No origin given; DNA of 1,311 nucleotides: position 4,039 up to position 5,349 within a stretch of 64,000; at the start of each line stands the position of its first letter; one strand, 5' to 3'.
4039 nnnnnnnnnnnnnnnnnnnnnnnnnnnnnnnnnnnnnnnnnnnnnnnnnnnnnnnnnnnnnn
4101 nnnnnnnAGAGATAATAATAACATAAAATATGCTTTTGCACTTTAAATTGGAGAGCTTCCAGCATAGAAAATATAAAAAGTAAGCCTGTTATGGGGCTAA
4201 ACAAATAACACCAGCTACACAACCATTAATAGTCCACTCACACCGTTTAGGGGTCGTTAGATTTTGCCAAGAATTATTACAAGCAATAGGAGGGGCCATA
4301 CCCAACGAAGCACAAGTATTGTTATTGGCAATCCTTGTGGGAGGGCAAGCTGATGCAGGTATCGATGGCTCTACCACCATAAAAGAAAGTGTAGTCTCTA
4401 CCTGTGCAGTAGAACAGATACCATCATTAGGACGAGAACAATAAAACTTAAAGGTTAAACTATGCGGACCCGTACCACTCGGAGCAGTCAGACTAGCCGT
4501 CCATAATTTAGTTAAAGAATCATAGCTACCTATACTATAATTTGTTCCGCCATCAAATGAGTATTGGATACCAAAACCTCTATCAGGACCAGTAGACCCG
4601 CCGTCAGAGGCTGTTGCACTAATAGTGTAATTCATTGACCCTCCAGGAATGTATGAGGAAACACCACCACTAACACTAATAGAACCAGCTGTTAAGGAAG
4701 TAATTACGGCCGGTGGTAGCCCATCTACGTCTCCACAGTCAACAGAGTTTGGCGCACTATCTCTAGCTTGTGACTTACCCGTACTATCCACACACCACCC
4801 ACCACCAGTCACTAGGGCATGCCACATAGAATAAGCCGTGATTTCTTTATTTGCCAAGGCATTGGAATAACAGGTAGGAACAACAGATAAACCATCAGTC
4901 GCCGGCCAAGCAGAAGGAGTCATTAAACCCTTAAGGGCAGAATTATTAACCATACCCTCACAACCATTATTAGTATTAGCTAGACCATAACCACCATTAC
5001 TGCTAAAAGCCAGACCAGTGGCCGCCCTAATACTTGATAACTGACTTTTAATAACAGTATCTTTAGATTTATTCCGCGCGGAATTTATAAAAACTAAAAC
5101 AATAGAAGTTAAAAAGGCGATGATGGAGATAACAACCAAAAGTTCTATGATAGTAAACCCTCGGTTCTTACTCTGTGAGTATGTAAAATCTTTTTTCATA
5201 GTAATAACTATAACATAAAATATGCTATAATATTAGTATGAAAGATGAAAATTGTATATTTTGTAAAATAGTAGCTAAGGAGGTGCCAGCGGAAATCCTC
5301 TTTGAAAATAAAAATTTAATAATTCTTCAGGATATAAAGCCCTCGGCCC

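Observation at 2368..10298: Pilin-leader proteins fused to large adhesin-like C-terminal domains (Cys-rich, B-repeat, FISUMP, LamG)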

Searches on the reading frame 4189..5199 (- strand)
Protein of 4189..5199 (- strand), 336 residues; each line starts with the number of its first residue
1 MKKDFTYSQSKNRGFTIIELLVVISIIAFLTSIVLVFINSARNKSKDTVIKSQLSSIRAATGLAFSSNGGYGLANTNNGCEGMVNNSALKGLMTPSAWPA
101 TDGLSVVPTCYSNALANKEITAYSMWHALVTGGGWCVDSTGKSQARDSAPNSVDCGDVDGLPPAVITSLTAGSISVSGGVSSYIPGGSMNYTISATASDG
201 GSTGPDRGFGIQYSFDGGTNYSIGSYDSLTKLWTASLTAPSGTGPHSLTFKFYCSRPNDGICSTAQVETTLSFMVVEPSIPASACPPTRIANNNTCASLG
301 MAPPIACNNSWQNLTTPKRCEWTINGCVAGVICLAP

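Call 4: search_protein_families(library=pfam, proteins=[window:4189-5199:-], max_evalue=0.01)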
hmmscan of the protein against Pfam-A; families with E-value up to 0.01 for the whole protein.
window:4189-5199:- (336 aa): 1 family
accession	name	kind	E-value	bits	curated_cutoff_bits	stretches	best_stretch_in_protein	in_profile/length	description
PF07963.17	N_methyl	-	1.9e-07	30.8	21.2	1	10-35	2-27/27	Prokaryotic N-terminal methylation motif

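Call 9: search_protein_families(library=ncbifam, proteins=[window:4189-5199:-], max_evalue=0.01)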
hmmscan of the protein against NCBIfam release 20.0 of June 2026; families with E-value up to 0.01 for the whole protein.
window:4189-5199:- (336 aa): 11 families
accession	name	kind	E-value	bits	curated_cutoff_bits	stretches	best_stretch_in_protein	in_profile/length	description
TIGR01710.1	typeII_sec_gspG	equivalog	1.5e-07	31.5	88.85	1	13-87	1-73/134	type II secretion system major pseudopilin GspG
TIGR01708.2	typeII_sec_gspH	equivalog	2.7e-07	30.8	80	1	13-84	2-74/169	type II secretion system minor pseudopilin GspH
TIGR02532.1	IV_pilin_GFxxxE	domain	2.7e-06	27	16.3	1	13-35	2-24/24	prepilin-type N-terminal cleavage/methylation domain-containing protein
NF041775.1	typeIV_PilA_Myxo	equivalog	3.2e-06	27.3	400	1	10-71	8-69/214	type IV pilin protein PilA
NF041013.1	T4P_ComGE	equivalog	1.8e-05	24.8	49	1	11-53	2-44/83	competence type IV pilus minor pilin ComGE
NF007862.0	PRK10574.1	equivalog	3.9e-05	23.8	138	1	10-71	2-63/145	prepilin peptidase-dependent pilin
NF040982.1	ComGD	equivalog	0.00058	20.3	70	1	12-55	1-44/139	competence type IV pilus minor pilin ComGD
NF007800.0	PRK10506.1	equivalog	0.0017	18.2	158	1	8-34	4-30/163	prepilin peptidase-dependent protein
TIGR02596.1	TIGR02596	subfamily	0.0026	17.9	70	1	15-64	1-51/196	Verru_Chthon cassette protein D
NF041895.1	choice_anch_V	domain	0.004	17.2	42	1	171-253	38-114/150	choice-of-anchor V domain-containing protein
NF040999.1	pilin_ComGC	equivalog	0.0078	16.4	75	0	13-39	2-25/84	competence type IV pilus major pilin ComGC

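Call 75: search_protein_representatives(protein=window:4192-5199:-)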
Query: 336 residues. Proteins with E-value up to 0.001 (for the whole library): 13824; up to 1e-10: 550; up to 1e-30: 8. The best 150 are listed.
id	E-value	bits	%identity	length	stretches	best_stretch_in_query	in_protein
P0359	7.7e-128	443.0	100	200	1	137-336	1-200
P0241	2.8e-96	339.2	50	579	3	12-241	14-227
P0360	1.0e-47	179.6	47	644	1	11-221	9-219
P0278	1.3e-46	176.0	48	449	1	10-229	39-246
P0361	2.6e-35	138.9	54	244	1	9-156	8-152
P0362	9.4e-33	130.5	53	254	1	21-158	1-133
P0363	1.9e-32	129.5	45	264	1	8-175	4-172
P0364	7.1e-31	124.3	42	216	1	8-158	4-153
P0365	1.5e-29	120.0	43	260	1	11-203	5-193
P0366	7.5e-28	114.3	53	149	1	11-145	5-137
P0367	2.7e-24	102.6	42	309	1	8-156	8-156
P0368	9.8e-22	94.2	44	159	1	9-154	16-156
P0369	1.6e-21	93.5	46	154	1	11-149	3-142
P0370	2.3e-21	93.0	45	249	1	10-144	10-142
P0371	4.2e-21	92.2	48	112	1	10-125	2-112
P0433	1.4e-14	70.7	36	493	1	4-169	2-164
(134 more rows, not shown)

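Call 84: search_protein_families(library=pfam, proteins=[P0360, P0433, P0361, P0366], max_evalue=0.001)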
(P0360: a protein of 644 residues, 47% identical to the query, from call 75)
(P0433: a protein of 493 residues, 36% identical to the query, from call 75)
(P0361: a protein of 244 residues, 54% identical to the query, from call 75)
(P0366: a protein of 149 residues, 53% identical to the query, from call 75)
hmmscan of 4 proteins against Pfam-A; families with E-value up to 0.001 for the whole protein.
P0360 (644 aa): 9 families
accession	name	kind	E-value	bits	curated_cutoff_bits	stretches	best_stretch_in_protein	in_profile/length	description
PF01436.27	NHL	-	9.9e-21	73.1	20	1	541-566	2-27/28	NHL repeat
PF08450.18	SGL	-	1.2e-20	74.6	26.3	1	352-418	165-224/246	SMP-30/Gluconolactonase/LRE-like region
PF24684.1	Vgb_lyase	-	2.9e-18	66.1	50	1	375-609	11-250/290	Virginiamycin B lyase family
PF09479.16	Flg_new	-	5.6e-14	52.4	27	1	267-338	1-65/65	Listeria-Bacteroides repeat domain (List_Bact_rpt)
PF07494.17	Reg_prop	-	1.2e-10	40.7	20.4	0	375-394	3-22/24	Two component regulator propeller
PF07963.17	N_methyl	-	8.8e-09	35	21.2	1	8-32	2-26/27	Prokaryotic N-terminal methylation motif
PF22701.2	Mala_s_1-like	-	8.5e-07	29.4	27.5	0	420-491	90-162/195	Mal s 1 allergenic protein-like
PF06739.17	SBBP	-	1.1e-05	25.7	20.5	0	493-516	6-29/38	Beta-propeller repeat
PF25021.1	TEN_NHL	-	3.2e-05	23.5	27.1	0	497-535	139-177/357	Teneurin NHL domain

P0433 (493 aa): 1 family
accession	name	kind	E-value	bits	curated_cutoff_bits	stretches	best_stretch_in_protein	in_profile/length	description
PF07963.17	N_methyl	-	1.1e-05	25.2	21.2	1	8-33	2-27/27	Prokaryotic N-terminal methylation motif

P0361 (244 aa): 2 families
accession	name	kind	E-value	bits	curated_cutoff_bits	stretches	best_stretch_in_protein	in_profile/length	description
PF07963.17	N_methyl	-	1.2e-09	37.8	21.2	1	9-34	2-27/27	Prokaryotic N-terminal methylation motif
PF07603.17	Lcl_C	-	2.5e-05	25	34.9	1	154-243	11-116/117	Lcl C-terminal domain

P0366 (149 aa): 1 family
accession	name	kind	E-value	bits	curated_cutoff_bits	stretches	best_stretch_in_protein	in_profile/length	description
PF07963.17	N_methyl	-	1.2e-08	34.6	21.2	1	4-29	2-27/27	Prokaryotic N-terminal methylation motif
